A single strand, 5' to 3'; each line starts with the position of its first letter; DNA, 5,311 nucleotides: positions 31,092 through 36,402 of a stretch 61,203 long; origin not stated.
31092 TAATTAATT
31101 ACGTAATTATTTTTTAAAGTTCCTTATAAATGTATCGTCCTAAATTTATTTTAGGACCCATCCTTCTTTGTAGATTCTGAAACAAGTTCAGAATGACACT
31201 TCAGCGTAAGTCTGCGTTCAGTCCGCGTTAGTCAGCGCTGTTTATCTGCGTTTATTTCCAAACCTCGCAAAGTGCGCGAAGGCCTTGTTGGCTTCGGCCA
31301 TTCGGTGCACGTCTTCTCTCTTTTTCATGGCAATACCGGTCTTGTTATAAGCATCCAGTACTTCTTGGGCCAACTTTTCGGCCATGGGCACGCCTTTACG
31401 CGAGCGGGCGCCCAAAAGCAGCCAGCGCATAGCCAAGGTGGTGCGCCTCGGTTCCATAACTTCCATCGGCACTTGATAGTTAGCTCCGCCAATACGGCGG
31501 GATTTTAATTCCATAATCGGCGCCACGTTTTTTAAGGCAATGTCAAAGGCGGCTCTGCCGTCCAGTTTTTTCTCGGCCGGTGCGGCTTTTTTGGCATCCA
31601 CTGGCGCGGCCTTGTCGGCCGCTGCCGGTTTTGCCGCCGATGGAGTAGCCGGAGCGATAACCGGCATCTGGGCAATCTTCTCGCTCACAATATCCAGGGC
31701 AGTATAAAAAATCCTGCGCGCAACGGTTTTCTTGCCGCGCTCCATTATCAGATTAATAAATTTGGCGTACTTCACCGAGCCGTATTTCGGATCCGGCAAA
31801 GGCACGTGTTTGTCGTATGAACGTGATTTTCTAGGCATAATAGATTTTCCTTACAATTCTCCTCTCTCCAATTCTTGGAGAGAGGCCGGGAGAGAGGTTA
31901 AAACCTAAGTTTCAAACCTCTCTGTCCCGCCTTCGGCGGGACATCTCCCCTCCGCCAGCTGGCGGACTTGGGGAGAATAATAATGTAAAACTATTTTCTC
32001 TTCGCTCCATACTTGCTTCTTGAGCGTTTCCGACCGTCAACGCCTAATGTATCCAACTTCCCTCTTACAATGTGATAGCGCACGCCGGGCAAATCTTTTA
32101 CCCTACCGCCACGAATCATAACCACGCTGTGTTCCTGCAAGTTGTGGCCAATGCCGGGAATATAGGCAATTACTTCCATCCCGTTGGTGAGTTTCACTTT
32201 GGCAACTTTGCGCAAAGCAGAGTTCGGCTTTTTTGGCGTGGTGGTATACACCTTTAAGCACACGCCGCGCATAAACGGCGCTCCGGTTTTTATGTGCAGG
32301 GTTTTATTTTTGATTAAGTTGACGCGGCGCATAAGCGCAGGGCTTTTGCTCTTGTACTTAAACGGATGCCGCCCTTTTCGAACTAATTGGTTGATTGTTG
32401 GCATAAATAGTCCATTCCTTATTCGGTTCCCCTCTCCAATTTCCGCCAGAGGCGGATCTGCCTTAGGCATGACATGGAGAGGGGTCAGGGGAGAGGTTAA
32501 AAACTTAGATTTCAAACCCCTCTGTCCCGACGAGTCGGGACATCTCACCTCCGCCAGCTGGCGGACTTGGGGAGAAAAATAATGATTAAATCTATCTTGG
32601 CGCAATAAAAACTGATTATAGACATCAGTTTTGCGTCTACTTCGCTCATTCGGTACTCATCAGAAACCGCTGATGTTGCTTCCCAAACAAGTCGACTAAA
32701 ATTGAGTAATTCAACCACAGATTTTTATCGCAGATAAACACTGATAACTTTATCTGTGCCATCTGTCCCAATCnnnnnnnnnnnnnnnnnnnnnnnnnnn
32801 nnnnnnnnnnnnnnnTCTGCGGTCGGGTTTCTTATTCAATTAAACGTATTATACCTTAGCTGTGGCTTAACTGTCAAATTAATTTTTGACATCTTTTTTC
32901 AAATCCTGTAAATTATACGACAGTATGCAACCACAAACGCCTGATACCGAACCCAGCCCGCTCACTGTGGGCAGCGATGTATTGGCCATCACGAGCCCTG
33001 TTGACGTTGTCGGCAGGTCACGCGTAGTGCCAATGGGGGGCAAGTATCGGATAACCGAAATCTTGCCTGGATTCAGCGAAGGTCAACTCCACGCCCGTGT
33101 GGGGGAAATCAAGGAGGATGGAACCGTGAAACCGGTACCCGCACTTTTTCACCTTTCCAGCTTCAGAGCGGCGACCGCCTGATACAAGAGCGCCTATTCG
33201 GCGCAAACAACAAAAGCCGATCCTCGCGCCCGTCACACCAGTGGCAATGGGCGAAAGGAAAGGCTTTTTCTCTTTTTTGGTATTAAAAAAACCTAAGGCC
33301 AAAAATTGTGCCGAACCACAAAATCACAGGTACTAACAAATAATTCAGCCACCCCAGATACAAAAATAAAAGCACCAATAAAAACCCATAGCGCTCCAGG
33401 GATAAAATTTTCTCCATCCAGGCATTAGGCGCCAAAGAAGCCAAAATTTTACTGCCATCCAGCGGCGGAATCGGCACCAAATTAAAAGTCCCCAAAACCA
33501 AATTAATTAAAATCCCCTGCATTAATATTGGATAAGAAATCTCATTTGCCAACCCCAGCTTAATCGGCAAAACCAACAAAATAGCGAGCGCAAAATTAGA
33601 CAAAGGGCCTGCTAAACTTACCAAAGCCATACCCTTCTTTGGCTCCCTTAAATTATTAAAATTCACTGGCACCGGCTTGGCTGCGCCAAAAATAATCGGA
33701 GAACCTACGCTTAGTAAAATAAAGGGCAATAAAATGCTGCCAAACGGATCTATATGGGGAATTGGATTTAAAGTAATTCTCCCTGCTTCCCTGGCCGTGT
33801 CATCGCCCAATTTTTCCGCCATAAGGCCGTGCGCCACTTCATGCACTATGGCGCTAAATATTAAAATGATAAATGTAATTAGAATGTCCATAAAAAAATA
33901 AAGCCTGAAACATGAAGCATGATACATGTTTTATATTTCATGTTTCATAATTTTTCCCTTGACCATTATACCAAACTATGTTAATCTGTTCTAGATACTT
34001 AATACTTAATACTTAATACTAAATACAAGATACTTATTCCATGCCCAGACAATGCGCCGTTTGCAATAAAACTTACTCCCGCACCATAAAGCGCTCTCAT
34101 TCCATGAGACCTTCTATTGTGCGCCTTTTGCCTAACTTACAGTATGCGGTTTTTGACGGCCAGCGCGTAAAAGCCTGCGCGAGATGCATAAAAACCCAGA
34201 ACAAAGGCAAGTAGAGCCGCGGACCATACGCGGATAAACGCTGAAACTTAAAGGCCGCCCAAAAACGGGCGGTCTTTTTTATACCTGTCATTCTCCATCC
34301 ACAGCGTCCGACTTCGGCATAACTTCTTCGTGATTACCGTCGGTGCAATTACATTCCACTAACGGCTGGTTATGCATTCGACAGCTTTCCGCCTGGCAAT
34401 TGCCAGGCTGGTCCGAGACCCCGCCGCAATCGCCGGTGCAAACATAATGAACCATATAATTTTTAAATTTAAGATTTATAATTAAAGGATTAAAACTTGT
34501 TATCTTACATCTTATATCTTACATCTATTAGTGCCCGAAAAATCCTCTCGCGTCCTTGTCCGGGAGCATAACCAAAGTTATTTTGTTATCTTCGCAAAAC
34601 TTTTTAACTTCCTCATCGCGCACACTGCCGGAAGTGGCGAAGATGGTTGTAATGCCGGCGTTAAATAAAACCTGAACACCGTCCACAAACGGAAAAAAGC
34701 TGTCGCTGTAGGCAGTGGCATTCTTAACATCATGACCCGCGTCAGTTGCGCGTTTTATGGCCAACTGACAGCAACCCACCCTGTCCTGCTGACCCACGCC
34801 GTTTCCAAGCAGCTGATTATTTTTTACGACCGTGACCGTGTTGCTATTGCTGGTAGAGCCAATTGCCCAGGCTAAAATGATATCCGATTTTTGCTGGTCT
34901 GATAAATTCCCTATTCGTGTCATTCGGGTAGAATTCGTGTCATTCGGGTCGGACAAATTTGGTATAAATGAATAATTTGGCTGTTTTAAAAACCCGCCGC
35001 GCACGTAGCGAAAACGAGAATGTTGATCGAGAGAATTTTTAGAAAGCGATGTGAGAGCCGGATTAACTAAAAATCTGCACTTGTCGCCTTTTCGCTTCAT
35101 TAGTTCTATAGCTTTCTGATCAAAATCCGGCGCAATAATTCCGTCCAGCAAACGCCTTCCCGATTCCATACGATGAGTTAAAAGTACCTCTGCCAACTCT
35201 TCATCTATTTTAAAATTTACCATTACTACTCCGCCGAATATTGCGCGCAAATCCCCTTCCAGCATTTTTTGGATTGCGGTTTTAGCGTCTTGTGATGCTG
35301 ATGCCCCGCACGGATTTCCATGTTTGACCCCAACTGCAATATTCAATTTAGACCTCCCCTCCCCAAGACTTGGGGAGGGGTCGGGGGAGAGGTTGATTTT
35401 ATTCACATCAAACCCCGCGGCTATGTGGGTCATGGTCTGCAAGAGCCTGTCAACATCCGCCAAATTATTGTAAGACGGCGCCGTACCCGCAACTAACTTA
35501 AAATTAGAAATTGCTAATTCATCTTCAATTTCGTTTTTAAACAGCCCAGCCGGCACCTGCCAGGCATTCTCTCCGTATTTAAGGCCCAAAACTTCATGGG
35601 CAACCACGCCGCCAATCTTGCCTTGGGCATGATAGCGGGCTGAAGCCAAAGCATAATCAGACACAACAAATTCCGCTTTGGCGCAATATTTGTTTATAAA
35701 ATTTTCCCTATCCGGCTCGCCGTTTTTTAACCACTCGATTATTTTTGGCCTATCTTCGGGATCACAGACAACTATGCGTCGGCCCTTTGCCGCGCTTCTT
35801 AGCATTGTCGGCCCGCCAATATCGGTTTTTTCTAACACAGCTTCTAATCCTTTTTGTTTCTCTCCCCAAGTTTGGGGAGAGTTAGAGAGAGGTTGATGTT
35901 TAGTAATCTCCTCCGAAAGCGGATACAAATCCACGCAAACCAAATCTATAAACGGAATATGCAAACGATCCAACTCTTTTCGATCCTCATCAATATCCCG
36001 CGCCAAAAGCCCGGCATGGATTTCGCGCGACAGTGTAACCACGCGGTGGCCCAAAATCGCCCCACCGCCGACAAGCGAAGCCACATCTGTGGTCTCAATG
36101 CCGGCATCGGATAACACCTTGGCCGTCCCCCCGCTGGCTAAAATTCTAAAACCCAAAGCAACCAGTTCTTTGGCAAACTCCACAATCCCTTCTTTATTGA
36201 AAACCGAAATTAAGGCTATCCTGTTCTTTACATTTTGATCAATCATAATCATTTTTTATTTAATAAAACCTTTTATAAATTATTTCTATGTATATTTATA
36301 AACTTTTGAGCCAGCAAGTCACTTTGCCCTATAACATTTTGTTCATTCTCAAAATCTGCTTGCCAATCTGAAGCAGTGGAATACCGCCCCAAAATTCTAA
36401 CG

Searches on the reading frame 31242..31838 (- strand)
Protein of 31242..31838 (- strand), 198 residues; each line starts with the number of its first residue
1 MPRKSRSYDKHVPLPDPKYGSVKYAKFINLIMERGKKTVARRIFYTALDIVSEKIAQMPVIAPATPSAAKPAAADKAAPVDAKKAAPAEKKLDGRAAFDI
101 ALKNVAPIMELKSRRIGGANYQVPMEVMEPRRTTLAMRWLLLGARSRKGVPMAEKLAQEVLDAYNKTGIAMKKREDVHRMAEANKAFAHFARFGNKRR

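Call 38: search_protein_families(library=pfam, proteins=[window:31242-31838:-], max_evalue=0.01)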
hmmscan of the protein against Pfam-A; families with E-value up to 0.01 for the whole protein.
window:31242-31838:- (198 aa): 1 family
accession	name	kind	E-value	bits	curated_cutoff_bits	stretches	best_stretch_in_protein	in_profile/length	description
PF00177.27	Ribosomal_S7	-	7e-51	172.1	24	1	7-185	5-148/148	Ribosomal protein S7p/S5e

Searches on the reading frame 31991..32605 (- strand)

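Call 38: search_protein_families(library=pfam, proteins=[window:31991-32605:-], max_evalue=0.01)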
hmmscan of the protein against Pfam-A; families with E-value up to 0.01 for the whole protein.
window:31991-32605:- (204 aa): 1 family
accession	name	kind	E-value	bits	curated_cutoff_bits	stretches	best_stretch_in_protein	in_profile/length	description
PF00164.32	Ribosom_S12_S23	-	4.9e-35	120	22.3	1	107-202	9-106/110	Ribosomal protein S12/S23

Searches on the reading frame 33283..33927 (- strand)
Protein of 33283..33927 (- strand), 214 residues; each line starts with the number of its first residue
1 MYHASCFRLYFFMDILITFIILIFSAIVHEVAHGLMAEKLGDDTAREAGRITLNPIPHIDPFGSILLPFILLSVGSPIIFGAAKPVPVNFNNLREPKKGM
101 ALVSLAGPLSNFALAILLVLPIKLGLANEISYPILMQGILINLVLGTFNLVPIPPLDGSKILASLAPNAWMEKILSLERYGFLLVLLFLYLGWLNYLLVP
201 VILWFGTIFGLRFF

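Call 38: search_protein_families(library=pfam, proteins=[window:33283-33927:-], max_evalue=0.01)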
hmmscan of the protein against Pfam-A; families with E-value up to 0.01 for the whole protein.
window:33283-33927:- (214 aa): 1 family
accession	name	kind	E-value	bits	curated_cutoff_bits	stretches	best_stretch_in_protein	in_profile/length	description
PF02163.28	Peptidase_M50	-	5.4e-12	46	27.2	2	134-176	162-203/221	Peptidase family M50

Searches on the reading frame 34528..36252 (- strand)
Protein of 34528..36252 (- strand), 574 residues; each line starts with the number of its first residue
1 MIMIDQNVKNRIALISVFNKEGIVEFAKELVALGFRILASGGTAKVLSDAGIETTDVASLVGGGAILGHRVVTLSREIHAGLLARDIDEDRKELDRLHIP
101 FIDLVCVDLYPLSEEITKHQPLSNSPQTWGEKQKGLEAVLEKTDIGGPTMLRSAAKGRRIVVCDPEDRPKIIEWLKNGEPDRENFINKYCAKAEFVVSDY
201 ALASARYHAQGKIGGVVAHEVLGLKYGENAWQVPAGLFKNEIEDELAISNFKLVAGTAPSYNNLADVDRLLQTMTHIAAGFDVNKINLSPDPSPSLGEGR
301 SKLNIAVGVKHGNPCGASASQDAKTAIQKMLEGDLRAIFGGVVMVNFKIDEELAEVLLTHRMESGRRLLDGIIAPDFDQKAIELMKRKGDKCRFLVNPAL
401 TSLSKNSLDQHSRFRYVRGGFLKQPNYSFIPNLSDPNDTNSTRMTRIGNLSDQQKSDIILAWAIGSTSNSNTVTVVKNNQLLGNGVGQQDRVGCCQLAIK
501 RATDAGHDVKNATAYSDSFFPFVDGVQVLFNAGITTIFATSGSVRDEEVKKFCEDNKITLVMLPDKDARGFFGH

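Call 38: search_protein_families(library=pfam, proteins=[window:34528-36252:-], max_evalue=0.01)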
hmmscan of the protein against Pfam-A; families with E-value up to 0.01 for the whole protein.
window:34528-36252:- (574 aa): 2 families
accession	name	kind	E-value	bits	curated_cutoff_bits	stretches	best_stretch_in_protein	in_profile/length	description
PF01808.24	AICARFT_IMPCHas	-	3.6e-47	161.8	25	1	160-501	9-311/311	AICARFT/IMPCHase bienzyme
PF02142.27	MGS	-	4.7e-14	52.7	24.1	1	22-117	1-76/94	MGS-like domain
